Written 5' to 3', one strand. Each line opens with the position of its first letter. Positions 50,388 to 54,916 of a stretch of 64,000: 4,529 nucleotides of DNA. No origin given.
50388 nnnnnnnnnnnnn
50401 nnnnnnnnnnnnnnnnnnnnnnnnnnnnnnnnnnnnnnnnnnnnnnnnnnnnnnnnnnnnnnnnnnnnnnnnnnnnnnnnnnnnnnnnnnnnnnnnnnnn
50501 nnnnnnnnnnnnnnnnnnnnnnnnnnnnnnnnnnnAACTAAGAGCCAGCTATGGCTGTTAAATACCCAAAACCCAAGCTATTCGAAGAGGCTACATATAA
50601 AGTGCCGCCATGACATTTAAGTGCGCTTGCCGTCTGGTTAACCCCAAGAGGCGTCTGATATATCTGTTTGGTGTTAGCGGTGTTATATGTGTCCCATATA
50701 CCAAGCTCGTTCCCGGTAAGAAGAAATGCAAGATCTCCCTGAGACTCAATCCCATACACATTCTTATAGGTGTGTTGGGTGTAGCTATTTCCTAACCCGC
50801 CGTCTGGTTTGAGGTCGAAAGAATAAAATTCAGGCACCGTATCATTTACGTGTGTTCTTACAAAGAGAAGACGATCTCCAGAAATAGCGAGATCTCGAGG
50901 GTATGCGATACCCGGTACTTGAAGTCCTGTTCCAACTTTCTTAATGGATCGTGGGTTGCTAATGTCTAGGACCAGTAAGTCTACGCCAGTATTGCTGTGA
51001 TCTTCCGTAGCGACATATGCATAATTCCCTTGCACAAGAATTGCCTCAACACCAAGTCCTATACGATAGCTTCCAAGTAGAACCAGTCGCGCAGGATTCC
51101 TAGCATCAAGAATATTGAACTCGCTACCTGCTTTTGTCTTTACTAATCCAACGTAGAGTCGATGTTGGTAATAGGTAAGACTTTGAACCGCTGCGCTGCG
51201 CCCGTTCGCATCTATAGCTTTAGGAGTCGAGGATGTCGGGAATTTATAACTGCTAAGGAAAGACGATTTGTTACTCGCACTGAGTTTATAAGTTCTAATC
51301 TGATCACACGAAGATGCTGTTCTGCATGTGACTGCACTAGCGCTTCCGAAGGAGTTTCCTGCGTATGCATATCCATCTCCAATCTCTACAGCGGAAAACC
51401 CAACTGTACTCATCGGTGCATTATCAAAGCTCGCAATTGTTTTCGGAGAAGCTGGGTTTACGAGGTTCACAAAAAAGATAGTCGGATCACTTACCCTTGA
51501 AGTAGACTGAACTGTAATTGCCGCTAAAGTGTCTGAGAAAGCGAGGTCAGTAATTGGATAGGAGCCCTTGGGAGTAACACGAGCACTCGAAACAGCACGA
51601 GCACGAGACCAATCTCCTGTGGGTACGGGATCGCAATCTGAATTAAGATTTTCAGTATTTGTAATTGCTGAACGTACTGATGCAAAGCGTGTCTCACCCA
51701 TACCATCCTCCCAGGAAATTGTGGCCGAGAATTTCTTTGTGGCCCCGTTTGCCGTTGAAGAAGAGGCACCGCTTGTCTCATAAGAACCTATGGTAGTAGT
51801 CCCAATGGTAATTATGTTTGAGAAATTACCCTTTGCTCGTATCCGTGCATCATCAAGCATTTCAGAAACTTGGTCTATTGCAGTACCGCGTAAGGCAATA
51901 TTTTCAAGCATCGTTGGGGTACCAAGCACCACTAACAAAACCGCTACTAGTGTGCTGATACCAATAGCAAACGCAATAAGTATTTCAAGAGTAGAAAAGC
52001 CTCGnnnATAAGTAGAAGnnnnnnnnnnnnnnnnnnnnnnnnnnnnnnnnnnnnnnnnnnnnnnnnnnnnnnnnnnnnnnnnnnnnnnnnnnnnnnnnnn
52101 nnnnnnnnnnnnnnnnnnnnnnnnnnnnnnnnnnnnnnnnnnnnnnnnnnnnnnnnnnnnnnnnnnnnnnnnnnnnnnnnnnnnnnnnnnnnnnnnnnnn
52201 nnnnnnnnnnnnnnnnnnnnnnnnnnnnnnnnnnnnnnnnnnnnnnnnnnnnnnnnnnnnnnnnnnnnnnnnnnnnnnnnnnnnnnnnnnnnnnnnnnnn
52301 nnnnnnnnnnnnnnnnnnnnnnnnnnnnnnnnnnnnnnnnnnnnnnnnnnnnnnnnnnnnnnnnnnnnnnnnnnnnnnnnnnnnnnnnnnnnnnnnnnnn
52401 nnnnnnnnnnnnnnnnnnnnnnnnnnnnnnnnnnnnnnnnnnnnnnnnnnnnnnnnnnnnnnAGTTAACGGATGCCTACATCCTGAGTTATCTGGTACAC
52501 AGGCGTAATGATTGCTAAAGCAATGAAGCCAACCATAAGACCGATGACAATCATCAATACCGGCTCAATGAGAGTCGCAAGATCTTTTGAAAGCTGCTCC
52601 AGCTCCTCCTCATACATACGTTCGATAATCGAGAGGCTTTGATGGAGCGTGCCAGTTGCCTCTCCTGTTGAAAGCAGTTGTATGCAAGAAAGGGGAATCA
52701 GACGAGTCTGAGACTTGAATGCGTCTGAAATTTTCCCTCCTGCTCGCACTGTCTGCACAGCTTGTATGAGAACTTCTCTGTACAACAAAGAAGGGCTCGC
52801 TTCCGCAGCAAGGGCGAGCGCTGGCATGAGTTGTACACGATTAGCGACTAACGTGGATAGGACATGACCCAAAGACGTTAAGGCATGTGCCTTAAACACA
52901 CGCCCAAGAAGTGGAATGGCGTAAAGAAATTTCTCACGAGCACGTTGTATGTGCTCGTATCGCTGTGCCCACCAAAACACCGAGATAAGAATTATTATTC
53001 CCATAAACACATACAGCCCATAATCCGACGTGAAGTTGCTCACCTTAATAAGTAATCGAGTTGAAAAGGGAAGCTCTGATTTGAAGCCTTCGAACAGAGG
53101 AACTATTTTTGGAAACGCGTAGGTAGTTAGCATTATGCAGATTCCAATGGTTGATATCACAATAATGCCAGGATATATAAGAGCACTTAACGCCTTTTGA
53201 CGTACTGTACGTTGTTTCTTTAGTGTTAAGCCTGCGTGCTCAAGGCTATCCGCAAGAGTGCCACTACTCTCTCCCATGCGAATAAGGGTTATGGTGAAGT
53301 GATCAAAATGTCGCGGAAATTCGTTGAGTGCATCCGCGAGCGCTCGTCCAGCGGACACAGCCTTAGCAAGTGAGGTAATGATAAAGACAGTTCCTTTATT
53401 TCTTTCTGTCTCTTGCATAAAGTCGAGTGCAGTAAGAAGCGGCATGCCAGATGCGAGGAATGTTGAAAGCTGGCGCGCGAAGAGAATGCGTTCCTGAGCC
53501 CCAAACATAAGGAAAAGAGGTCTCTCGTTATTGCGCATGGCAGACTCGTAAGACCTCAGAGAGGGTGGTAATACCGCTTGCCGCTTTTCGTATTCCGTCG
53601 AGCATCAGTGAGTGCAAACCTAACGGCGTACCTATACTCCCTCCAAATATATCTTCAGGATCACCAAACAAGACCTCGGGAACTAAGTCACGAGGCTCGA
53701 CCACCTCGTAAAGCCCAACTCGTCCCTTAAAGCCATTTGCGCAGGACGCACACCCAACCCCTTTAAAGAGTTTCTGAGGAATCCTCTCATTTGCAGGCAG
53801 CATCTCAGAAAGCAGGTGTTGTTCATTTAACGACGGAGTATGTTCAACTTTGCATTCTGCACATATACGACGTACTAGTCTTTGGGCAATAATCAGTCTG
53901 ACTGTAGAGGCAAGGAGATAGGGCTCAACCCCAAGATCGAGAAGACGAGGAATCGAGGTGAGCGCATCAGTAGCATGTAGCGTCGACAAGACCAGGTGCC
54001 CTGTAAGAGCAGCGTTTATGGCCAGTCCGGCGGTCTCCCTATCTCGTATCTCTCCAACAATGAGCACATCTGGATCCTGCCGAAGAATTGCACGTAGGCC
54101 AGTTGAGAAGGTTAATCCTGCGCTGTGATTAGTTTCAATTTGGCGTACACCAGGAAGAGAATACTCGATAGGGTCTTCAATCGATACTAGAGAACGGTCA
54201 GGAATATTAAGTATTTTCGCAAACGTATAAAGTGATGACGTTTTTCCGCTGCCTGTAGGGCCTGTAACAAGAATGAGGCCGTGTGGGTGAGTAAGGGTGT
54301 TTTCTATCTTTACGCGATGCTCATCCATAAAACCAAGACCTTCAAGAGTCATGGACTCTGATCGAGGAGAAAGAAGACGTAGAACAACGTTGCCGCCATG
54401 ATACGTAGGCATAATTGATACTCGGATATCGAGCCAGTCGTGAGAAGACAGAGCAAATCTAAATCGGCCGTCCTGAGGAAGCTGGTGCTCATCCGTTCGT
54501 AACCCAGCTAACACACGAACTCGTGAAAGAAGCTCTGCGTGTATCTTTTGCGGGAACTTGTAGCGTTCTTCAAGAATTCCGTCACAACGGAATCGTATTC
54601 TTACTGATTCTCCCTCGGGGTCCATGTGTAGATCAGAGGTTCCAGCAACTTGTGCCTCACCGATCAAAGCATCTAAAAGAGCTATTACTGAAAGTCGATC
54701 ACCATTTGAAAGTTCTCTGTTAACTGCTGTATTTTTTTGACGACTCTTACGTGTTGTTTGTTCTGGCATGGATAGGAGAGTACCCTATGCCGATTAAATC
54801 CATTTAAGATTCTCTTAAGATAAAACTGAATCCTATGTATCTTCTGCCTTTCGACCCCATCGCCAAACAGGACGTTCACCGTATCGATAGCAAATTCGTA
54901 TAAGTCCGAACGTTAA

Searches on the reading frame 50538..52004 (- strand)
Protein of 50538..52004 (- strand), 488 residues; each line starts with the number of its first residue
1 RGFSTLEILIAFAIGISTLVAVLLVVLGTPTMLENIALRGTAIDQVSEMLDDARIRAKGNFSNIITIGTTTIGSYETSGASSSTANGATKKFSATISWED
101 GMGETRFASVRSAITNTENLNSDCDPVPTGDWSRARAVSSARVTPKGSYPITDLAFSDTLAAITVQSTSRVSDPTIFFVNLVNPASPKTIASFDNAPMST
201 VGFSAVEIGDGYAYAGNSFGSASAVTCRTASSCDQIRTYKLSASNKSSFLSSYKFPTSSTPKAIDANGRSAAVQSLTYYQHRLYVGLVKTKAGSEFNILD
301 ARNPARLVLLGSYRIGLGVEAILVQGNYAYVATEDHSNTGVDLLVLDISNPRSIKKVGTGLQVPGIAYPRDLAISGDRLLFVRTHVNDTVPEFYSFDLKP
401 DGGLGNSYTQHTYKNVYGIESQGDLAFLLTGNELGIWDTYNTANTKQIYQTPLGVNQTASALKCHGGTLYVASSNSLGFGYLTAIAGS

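Call 73: search_protein_families(library=pfam, proteins=[window:50538-52004:-], max_evalue=0.00001)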
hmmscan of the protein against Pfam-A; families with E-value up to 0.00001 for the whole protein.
window:50538-52004:- (488 aa): 1 family
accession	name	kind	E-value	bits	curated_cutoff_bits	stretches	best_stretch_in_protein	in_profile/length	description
PF08309.17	LVIVD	-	1.2e-07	31.4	20.2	0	321-354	6-34/42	LVIVD repeat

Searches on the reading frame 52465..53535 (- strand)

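Call 73: search_protein_families(library=pfam, proteins=[window:52465-53535:-], max_evalue=0.00001)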
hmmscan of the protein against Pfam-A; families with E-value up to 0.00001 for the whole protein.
window:52465-53535:- (356 aa): 1 family
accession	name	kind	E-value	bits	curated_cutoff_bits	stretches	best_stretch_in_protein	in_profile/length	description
PF00482.28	T2SSF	-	2.6e-44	150.6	25.2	2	19-141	1-124/125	Type II secretion system (T2SS), protein F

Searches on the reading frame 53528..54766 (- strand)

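Call 73: search_protein_families(library=pfam, proteins=[window:53528-54766:-], max_evalue=0.00001)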
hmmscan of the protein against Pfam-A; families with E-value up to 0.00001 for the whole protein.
window:53528-54766:- (412 aa): 1 family
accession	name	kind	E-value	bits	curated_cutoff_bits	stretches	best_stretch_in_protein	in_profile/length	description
PF00437.27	T2SSE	-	2.8e-111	372.2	24.9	1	24-407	5-370/370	Type II/IV secretion system protein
